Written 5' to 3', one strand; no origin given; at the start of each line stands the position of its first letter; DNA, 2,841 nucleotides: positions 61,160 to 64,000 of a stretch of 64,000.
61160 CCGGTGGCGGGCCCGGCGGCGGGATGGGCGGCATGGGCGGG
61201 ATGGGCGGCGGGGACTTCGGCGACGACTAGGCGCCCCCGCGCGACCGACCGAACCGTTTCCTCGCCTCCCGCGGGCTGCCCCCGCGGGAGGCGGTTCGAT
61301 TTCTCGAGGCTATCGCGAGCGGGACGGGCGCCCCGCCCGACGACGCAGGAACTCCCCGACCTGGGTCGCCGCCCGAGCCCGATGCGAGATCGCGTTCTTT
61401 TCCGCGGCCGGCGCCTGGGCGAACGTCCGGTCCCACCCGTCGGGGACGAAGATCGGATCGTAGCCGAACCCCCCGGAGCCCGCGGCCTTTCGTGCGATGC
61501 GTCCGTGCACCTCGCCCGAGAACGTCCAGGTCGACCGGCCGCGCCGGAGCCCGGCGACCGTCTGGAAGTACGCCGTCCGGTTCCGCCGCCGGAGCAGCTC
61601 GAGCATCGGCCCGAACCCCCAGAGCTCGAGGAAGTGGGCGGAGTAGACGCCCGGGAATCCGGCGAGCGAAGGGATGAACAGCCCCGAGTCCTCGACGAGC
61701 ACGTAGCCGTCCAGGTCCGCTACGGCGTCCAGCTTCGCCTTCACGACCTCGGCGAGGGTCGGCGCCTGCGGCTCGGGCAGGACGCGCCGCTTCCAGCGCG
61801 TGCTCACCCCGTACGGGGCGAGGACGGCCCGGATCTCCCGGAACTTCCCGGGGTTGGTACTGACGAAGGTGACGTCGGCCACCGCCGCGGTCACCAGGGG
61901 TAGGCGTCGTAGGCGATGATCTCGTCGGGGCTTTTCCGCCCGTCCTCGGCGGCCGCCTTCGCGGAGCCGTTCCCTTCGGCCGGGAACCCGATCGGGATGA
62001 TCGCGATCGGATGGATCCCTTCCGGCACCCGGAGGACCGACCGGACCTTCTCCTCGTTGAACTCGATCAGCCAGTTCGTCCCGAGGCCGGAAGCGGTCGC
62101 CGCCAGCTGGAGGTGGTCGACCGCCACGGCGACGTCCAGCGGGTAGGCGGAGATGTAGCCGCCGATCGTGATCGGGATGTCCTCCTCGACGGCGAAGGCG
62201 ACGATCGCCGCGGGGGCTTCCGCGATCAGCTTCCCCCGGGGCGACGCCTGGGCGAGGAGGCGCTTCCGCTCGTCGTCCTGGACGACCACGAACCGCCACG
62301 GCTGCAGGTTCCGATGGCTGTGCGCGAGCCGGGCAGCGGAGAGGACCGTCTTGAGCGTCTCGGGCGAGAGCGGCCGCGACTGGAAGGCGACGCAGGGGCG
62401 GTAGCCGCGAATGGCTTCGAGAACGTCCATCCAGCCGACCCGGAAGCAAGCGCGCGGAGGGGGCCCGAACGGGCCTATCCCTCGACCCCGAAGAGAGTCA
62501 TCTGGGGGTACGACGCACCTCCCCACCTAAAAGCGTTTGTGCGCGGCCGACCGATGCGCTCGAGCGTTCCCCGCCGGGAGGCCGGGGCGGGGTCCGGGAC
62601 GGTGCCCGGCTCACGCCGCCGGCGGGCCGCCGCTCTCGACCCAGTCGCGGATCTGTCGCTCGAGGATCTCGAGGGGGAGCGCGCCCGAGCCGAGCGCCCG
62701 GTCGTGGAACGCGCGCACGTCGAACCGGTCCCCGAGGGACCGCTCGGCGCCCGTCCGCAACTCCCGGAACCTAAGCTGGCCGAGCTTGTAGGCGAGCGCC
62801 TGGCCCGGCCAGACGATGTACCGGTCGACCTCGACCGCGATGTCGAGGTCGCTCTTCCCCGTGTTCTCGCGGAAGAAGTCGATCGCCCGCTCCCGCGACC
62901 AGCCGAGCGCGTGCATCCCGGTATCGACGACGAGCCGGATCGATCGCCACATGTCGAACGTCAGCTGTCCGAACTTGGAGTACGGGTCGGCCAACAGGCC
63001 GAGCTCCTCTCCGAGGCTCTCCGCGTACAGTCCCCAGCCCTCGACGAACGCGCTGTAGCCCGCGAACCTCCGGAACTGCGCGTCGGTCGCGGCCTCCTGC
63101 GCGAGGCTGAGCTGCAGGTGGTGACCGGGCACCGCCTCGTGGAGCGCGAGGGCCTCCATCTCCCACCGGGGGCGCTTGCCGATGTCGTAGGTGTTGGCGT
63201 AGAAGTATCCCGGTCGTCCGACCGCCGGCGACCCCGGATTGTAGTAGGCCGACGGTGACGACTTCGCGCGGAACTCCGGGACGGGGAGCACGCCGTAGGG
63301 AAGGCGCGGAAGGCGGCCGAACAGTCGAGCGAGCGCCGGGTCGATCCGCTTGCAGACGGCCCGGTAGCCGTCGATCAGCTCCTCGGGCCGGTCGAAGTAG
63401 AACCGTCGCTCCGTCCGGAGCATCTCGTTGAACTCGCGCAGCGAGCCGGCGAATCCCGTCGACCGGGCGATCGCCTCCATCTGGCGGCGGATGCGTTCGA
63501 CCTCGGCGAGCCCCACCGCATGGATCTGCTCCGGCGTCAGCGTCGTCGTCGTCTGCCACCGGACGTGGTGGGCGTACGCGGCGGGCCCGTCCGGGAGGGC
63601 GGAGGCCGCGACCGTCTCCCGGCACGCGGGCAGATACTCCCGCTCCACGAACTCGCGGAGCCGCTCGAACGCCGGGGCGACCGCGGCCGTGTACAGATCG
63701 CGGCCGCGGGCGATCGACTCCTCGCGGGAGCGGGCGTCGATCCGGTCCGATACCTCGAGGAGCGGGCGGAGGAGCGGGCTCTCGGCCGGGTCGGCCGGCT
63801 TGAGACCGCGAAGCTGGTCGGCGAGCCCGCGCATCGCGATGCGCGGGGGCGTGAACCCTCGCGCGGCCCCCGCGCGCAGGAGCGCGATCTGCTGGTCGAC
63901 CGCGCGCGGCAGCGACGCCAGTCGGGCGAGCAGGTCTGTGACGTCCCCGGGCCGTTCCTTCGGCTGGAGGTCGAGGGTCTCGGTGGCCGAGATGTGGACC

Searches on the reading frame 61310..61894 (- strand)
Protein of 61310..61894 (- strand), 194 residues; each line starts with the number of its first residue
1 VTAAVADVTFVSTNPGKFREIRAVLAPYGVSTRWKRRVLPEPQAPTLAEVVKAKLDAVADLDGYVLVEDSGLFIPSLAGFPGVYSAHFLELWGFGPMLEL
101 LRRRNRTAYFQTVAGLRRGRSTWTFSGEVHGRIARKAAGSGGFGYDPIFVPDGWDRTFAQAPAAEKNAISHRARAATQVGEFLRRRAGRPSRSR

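Call 60: search_protein_families(library=pfam, proteins=[window:61310-61894:-], max_evalue=0.0001)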
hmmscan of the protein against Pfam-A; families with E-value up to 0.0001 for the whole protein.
window:61310-61894:- (194 aa): 1 family
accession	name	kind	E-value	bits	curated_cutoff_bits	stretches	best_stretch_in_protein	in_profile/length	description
PF01725.21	Ham1p_like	-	1.8e-45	155.6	22.5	1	8-179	1-183/186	Ham1 family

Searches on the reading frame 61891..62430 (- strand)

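Call 60: search_protein_families(library=pfam, proteins=[window:61891-62430:-], max_evalue=0.0001)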
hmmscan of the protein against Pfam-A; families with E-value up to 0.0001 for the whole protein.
window:61891-62430:- (179 aa): 2 families
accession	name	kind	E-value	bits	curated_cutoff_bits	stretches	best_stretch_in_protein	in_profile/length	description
PF00881.29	Nitroreductase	-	1.1e-19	71.7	23.5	2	15-68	9-62/167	Nitroreductase family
PF14512.11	TM1586_NiRdase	-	3.9e-08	33.6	27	0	106-175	90-152/215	Putative TM nitroreductase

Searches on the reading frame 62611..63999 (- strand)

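Call 60: search_protein_families(library=pfam, proteins=[window:62611-63999:-], max_evalue=0.0001)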
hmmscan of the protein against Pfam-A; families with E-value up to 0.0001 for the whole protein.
window:62611-63999:- (462 aa): 1 family
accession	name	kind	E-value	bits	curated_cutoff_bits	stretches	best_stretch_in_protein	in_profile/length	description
PF05960.17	DUF885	-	1.2e-156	523.9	32.4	1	5-450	87-532/532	Bacterial protein of unknown function (DUF885)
